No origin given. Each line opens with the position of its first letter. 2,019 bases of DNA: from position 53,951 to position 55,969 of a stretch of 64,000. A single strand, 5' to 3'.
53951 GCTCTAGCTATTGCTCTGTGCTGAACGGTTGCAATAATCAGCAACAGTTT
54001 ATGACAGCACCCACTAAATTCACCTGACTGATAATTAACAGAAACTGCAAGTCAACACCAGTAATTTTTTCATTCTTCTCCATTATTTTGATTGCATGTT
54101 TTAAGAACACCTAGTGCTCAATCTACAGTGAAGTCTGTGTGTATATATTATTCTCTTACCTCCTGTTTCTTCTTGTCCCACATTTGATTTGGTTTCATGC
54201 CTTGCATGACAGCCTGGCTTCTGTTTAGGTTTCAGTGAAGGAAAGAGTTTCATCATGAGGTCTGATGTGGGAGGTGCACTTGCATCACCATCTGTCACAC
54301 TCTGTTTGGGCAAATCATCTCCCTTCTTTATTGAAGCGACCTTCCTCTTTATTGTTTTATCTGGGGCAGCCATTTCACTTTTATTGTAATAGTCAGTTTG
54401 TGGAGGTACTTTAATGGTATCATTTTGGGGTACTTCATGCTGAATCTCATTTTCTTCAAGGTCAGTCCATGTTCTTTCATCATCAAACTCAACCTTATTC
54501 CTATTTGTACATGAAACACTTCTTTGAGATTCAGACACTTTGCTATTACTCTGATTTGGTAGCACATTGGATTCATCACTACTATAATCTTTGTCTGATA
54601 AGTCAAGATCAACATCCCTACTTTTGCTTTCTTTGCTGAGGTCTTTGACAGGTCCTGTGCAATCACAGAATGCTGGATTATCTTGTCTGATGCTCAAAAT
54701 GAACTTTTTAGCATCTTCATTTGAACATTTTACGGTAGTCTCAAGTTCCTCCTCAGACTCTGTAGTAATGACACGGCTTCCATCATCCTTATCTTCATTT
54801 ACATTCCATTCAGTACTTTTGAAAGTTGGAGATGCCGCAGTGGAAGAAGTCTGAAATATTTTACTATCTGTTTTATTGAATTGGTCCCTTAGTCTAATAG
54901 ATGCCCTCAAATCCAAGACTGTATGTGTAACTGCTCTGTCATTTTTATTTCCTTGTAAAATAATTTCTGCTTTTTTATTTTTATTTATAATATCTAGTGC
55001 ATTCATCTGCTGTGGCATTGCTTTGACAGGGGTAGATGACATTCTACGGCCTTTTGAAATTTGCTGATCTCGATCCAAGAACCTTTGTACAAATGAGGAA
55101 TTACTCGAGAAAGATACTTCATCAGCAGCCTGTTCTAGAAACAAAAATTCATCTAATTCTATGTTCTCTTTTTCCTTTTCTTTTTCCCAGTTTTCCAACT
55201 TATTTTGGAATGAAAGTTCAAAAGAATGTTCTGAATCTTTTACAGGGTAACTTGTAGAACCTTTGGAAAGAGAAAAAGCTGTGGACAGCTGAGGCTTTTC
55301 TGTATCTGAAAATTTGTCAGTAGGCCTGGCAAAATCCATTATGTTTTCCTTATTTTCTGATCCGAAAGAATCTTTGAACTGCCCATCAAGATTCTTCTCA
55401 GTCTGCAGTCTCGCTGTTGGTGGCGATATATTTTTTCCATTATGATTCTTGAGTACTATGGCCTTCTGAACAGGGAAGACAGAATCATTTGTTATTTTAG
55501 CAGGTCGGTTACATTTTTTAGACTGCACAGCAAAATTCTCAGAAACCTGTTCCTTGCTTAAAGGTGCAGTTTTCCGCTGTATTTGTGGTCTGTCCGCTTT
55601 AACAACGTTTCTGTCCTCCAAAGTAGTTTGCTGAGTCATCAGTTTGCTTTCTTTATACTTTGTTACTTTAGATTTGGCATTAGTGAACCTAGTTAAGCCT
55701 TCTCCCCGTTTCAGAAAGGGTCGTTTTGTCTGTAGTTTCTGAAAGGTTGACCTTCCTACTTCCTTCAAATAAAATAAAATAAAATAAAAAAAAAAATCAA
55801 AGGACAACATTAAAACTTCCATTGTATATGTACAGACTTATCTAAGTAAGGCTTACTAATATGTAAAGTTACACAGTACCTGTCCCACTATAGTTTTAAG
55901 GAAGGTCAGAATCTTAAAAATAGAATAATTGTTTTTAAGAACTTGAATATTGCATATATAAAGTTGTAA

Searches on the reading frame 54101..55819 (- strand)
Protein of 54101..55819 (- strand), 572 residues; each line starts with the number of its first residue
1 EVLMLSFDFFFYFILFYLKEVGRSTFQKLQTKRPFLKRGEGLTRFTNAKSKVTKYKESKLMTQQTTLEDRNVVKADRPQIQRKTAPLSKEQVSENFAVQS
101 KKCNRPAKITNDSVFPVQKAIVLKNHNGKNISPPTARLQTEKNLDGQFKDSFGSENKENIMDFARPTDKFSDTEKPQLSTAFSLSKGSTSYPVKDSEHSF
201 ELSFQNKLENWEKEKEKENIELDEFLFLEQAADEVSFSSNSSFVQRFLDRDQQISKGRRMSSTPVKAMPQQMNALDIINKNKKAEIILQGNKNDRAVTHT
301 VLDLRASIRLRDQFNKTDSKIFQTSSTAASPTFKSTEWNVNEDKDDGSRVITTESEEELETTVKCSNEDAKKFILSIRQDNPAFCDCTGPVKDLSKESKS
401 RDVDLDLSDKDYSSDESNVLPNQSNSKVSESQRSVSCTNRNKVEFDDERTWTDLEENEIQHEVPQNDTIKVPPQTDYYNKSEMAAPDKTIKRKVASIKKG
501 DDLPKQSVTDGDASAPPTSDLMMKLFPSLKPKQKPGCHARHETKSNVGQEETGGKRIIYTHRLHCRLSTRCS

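Call 49: search_protein_families(library=pfam, proteins=[window:54101-55819:-], max_evalue=0.01)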
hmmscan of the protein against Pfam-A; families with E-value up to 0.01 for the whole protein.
window:54101-55819:- (572 aa): 1 family
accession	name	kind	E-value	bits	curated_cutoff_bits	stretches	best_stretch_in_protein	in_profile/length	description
PF25779.1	Tubulin-bind_CPAP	-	6.5e-07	30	22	1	24-47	44-66/66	CPAP, tubulin-binding region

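Call 50: find_homologous_proteins(query=window:54101-55819:-)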
Query window:54101-55819:- (572 aa): 191 proteins with E <= 0.001 among 8000 candidates; the best 120 are listed.
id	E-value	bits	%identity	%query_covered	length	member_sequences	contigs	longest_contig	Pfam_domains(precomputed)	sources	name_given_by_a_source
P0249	0.0e+0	1012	90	92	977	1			PF25779.2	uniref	uniref:Centromere protein J n=1 Tax=Terrapene triunguis TaxID=2587831 RepID=A0A674J5S3_9SAUR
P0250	2.3e-166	573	55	96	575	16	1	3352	PF25779.2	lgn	-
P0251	3.6e-161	556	56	93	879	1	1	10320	PF25779.2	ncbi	ncbi:Centromere protein J, partial [Balearica regulorum gibbericeps]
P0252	7.8e-160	551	54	95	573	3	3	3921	PF25779.2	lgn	-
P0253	8.7e-160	551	55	93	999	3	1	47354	PF07202.19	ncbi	ncbi:PREDICTED: centromere protein J, partial [Leptosomus discolor]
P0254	4.7e-159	549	54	94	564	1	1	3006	PF25779.2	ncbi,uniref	ncbi:PREDICTED: centromere protein J-like, partial [Tauraco erythrolophus]|uniref:centromere protein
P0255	1.3e-158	547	56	92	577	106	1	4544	-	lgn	-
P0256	3.2e-154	533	53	94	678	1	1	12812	PF25779.2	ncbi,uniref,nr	ncbi:hypothetical protein CIB84_008531 [Bambusicola thoracicus]|uniref:CENPJ tubulin-binding region 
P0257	1.0e-152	528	53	94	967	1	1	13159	PF25779.2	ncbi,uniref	ncbi:PREDICTED: centromere protein J-like, partial [Merops nubicus]|uniref:centromere protein J-like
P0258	7.3e-150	518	54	92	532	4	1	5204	-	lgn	-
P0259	3.7e-148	513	53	93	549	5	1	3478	PF25779.2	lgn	-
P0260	3.0e-146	506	52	94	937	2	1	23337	PF07202.19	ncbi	ncbi:UNVERIFIED_CONTAM: hypothetical protein H355_005714, partial [Colinus virginianus]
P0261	2.2e-140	487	53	88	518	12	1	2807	-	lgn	-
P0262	3.9e-138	480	52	90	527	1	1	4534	-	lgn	-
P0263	1.2e-136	475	54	84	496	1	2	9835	-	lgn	-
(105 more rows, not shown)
